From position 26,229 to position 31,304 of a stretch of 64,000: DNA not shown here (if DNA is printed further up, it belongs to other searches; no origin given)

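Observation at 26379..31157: Archaeal 1,592-aa surface protein assembled from eukaryote-style modules (RCC1 blades, ephrin-receptor-like Cys repeats, PPC, thrombospondin-3 Ca repeats)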

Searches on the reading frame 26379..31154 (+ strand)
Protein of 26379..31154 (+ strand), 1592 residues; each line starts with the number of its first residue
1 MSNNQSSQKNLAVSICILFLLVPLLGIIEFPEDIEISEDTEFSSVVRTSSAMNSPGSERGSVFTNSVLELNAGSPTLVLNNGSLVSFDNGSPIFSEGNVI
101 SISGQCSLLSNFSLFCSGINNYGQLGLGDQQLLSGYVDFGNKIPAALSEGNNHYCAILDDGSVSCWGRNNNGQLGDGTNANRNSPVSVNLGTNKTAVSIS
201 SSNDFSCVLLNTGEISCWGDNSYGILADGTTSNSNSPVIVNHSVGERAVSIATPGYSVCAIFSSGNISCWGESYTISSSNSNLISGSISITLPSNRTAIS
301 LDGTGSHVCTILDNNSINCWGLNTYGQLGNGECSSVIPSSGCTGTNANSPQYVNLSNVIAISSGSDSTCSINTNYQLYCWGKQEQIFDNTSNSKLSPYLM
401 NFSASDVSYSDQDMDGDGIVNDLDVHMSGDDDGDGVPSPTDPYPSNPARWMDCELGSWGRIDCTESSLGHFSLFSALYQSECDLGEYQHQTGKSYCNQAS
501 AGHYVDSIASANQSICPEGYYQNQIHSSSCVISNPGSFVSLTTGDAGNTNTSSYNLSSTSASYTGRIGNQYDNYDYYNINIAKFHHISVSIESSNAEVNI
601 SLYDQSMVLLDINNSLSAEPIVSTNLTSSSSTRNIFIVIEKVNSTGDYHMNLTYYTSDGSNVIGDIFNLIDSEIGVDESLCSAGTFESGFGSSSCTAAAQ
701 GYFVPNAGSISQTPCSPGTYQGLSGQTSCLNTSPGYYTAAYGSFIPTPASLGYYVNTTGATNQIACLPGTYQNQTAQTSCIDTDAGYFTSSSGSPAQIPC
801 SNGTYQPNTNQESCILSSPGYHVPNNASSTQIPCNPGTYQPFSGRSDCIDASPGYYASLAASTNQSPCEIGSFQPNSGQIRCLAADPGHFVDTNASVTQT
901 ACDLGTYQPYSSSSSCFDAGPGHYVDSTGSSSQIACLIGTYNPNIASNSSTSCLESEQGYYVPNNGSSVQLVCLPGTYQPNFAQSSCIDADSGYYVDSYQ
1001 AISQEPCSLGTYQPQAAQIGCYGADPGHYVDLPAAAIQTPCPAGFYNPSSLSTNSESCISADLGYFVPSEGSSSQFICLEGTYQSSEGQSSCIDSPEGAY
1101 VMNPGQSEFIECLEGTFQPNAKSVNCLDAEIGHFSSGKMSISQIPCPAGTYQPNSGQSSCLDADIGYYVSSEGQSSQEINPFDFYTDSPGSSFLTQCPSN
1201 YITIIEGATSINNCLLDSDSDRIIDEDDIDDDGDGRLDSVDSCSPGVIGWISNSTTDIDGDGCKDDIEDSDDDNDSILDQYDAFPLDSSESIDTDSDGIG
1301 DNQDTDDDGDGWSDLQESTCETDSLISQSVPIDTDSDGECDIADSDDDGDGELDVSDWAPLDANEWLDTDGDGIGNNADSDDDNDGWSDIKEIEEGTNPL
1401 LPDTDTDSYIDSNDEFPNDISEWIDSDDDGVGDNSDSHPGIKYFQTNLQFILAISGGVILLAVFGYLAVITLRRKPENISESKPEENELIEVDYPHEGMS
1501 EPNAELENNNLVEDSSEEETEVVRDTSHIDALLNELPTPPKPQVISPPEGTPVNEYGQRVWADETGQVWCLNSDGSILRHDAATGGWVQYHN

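Call 3: search_protein_families(library=pfam, proteins=[window:26379-31154:+], max_evalue=1)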
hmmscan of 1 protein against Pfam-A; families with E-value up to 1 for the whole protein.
window:26379-31154:+ (1592 aa): 6 families
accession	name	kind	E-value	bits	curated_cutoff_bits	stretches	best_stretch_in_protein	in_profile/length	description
PF07699.19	Ephrin_rec_like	-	4.7e-41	138.8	23.1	13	1144-1161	12-29/48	Tyrosine-protein kinase ephrin type A/B receptor-like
PF25390.1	WD40_RLD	-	1.8e-37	129.9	150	1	114-384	2-274/363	RCC1-like domain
PF13540.12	RCC1_2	-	1.9e-25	88.4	22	4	150-173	7-30/30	Regulator of chromosome condensation (RCC1) repeat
PF00415.24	RCC1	-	5.8e-24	84.8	21.7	4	160-209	1-50/50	Regulator of chromosome condensation (RCC1) repeat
PF18884.5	TSP3_bac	-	0.0077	16.5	25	1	1381-1402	1-22/22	Bacterial TSP3 repeat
PF25384.1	Alsin_RLD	-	0.029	14.1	100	1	109-202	239-331/405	Alsin RCC1-like domain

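Call 4: search_protein_families(library=ncbifam, proteins=[window:26379-31154:+], max_evalue=0.1)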
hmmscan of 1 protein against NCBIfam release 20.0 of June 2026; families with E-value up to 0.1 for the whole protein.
window:26379-31154:+ (1592 aa): 2 families
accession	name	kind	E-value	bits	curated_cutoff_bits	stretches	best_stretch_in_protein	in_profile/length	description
NF047638.1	throspo3_MtsC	equivalog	4.4e-05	22.5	350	1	1223-1436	82-265/428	cell-cell cohesion MYXO-CTERM protein MtsC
NF051874.1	PVV_CTERM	equivalog_domain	0.0042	16.8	27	1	1452-1475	10-33/38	PVV-CTERM domain-containing choice-of-anchor G protein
